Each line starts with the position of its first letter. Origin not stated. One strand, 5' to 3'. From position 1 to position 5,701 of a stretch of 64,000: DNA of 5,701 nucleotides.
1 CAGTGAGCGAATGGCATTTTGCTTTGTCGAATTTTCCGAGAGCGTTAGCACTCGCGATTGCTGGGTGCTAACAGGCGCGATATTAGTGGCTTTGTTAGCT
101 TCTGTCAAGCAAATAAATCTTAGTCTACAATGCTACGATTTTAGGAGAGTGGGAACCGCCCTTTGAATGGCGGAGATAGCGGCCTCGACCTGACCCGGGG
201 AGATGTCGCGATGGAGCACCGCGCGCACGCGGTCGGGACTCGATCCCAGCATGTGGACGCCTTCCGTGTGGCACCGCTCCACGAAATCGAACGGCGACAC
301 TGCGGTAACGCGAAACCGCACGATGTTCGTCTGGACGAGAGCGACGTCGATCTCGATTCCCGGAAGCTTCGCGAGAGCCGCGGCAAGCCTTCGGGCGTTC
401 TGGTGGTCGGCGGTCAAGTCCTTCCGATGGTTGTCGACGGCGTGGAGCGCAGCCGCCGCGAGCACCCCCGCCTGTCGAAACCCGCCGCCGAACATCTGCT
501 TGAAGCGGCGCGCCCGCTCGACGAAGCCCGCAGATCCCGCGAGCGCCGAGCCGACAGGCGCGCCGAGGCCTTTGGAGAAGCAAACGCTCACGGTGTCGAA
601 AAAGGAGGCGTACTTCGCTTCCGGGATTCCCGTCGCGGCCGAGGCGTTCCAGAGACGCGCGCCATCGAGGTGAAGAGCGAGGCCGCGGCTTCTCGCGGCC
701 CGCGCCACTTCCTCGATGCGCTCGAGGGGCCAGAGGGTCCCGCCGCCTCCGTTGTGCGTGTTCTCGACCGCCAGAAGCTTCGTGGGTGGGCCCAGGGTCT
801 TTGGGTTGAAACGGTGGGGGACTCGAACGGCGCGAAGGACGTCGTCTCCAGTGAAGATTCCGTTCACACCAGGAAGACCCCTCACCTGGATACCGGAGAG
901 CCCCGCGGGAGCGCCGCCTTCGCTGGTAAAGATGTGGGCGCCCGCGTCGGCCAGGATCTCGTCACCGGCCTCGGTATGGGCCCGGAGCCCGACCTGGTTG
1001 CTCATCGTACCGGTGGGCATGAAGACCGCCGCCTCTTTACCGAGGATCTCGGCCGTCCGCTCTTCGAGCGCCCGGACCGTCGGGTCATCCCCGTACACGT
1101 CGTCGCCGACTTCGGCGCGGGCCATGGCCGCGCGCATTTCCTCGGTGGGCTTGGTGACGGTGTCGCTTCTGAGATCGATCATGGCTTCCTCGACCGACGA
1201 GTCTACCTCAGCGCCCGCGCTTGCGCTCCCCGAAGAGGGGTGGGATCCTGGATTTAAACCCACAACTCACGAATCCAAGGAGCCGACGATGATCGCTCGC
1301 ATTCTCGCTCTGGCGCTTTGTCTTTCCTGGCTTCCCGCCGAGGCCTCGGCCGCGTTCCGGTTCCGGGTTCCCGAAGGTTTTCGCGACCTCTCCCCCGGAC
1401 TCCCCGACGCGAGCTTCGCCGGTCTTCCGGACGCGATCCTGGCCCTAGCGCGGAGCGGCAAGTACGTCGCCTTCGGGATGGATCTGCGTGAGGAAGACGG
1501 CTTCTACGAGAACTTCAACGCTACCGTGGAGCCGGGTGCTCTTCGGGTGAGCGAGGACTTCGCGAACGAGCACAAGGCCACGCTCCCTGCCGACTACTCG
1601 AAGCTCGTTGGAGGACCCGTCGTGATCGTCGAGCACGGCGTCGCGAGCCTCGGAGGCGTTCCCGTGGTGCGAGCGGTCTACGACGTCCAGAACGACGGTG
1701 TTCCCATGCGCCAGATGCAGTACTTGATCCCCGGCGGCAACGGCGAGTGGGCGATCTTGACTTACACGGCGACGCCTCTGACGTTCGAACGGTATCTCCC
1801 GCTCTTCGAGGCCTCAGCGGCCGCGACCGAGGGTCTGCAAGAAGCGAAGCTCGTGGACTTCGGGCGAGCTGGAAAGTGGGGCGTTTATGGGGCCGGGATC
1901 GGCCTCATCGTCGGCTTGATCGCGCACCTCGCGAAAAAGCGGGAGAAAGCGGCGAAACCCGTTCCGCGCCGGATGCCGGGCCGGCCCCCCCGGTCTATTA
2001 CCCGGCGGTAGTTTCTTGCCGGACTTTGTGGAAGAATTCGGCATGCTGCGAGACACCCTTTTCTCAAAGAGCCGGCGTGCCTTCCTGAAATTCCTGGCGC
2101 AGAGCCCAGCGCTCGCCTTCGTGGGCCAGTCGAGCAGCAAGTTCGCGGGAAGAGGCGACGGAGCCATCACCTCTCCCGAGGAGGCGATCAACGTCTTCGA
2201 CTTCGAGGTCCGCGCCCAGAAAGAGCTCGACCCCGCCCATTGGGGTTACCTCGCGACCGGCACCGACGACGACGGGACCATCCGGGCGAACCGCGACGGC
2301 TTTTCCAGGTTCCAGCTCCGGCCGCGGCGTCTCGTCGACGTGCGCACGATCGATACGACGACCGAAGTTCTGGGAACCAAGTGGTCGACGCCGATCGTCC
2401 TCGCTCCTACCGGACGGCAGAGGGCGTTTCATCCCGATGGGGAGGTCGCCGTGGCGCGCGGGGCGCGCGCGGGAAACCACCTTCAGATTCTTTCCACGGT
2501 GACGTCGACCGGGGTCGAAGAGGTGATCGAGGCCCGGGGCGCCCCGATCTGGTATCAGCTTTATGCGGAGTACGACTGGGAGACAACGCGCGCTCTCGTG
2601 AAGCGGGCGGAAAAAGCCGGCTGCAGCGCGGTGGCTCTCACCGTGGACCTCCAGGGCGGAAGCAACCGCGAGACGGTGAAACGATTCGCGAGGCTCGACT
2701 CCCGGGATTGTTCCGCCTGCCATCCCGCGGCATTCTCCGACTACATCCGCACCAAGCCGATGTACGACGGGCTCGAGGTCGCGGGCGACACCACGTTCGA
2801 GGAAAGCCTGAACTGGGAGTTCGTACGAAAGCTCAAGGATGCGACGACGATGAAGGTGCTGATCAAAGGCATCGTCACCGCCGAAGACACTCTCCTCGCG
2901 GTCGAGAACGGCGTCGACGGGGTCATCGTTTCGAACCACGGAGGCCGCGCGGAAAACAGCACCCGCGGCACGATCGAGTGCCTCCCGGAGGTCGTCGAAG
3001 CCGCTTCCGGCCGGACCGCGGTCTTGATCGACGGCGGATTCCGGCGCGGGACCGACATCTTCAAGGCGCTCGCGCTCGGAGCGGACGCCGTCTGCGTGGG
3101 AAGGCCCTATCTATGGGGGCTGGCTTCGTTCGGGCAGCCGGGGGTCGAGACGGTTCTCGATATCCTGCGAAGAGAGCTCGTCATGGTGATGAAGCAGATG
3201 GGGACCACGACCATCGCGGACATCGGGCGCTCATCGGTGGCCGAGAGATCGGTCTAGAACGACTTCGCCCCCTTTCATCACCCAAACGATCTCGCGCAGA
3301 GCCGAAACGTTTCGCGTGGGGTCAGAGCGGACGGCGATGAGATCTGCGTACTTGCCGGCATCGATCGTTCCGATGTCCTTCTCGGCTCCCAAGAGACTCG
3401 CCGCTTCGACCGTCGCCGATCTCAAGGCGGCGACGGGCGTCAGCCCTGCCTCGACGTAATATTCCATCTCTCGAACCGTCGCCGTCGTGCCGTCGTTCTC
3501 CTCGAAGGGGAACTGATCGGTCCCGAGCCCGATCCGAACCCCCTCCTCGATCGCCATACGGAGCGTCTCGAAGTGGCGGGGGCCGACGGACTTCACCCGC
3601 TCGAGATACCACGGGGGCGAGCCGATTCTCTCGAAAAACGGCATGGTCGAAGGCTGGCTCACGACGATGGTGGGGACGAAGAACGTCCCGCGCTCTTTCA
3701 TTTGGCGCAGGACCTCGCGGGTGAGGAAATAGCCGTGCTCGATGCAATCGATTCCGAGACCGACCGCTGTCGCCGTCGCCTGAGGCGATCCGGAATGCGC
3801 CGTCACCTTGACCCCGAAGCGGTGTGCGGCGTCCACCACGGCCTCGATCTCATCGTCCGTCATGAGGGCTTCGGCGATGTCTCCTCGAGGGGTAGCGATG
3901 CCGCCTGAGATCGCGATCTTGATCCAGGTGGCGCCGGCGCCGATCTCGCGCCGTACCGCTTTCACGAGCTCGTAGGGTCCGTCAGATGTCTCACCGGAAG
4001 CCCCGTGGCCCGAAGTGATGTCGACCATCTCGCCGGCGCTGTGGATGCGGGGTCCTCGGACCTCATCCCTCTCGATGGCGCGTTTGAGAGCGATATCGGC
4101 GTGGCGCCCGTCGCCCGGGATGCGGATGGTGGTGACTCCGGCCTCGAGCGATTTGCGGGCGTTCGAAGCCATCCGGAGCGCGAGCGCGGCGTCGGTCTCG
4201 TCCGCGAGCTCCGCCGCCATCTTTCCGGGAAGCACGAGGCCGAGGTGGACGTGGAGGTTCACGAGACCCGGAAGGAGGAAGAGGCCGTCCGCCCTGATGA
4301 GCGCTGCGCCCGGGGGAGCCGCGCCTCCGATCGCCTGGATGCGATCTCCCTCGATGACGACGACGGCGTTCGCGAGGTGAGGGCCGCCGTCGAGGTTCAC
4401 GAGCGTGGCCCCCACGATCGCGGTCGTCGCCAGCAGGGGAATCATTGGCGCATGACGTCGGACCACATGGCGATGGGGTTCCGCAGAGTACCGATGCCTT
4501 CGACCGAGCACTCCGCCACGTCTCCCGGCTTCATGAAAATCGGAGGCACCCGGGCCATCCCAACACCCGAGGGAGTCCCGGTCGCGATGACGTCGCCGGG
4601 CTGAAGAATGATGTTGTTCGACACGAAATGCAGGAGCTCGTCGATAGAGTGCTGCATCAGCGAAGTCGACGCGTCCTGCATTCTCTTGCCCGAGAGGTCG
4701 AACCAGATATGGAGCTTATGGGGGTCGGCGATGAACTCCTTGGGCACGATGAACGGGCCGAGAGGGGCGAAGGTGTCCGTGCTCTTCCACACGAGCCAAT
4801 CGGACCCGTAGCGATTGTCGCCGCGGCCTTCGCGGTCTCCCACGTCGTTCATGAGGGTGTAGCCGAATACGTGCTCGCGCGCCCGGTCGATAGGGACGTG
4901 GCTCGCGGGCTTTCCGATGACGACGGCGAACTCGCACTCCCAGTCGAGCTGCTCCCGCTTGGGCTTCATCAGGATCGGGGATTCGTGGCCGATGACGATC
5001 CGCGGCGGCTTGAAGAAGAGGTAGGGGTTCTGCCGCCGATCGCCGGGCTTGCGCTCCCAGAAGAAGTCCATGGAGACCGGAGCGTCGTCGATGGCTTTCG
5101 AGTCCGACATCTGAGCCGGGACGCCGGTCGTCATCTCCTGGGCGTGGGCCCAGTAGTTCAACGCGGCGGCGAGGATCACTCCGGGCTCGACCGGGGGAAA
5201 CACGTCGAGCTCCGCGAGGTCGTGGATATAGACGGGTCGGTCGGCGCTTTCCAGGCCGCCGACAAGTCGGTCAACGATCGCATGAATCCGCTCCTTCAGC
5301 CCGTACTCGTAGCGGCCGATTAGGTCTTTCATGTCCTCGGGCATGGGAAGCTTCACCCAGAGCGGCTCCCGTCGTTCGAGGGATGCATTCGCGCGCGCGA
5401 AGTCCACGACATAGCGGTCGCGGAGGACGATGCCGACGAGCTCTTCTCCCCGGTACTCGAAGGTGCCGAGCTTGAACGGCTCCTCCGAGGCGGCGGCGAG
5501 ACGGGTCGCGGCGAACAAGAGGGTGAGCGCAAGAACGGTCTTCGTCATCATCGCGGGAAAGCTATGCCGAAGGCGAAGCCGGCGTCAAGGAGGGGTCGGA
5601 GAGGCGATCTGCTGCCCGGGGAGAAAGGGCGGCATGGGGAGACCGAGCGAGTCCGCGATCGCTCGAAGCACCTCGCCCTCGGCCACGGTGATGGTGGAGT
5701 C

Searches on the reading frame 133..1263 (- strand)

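Call 58: search_protein_families(library=pfam, max_evalue=0.0001, proteins=[window:133-1263:-])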
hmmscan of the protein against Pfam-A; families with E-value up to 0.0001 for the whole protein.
window:133-1263:- (376 aa): 2 families
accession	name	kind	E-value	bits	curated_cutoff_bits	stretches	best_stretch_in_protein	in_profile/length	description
PF01212.27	Beta_elim_lyase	-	3.5e-96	322.4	27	1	30-318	1-286/288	Beta-eliminating lyase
PF00155.27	Aminotran_1_2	-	1.4e-13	51.2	19.7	1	39-366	18-361/361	Aminotransferase class I and II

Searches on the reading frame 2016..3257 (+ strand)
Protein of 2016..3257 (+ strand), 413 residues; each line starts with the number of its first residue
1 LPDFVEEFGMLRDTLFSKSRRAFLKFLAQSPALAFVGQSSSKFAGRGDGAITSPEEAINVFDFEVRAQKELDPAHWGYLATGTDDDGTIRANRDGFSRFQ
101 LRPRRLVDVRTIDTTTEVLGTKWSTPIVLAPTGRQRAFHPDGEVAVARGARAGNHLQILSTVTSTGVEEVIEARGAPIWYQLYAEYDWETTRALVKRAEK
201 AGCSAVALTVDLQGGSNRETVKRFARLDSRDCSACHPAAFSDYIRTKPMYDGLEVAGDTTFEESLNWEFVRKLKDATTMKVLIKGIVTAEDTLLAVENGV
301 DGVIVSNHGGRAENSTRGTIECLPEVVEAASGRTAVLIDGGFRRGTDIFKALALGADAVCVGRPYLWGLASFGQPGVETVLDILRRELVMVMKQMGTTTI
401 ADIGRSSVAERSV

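Call 58: search_protein_families(library=pfam, max_evalue=0.0001, proteins=[window:2016-3257:+])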
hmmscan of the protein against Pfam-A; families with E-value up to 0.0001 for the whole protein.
window:2016-3257:+ (413 aa): 4 families
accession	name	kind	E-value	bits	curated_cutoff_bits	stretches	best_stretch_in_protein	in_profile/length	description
PF01070.24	FMN_dh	-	5.8e-115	384.5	24.9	1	67-408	1-348/350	FMN-dependent dehydrogenase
PF03060.21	NMO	-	7.4e-07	29.3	28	1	270-366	129-226/331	Nitronate monooxygenase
PF00478.31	IMPDH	-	9.8e-06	25.2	25.6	1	267-363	133-237/345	IMP dehydrogenase / GMP reductase domain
PF01645.23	Glu_synthase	-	6.2e-05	22.8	20.4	0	333-366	275-308/369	Conserved region in glutamate synthase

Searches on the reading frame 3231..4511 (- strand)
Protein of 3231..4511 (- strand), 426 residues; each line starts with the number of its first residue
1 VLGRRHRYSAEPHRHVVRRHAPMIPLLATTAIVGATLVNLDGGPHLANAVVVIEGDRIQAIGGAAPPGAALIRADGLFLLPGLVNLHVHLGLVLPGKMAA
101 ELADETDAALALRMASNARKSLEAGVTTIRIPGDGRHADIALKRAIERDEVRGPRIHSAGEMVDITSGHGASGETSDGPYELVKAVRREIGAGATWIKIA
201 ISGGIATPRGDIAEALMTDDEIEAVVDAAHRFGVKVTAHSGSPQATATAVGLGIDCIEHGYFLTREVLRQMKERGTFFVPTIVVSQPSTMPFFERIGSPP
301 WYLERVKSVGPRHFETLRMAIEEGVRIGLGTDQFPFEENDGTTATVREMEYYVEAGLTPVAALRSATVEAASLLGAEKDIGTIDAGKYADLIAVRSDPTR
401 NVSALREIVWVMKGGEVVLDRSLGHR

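Call 58: search_protein_families(library=pfam, max_evalue=0.0001, proteins=[window:3231-4511:-])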
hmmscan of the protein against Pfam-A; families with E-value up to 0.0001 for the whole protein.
window:3231-4511:- (426 aa): 2 families
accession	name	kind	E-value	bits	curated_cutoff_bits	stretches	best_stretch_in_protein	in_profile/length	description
PF01979.26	Amidohydro_1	-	1.3e-42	146.7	25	1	78-418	1-345/345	Amidohydrolase family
PF07969.17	Amidohydro_3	-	4.7e-13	49.9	29.7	1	104-418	151-471/472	Amidohydrolase family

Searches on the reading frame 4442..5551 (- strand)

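Call 58: search_protein_families(library=pfam, max_evalue=0.0001, proteins=[window:4442-5551:-])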
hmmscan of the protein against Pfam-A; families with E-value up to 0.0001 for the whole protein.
window:4442-5551:- (369 aa): 1 family
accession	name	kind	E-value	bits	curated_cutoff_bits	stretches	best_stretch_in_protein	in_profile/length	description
PF01557.24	FAA_hydrolase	-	5.9e-60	203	23.9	1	126-360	2-213/214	Fumarylacetoacetate (FAA) hydrolase C-terminal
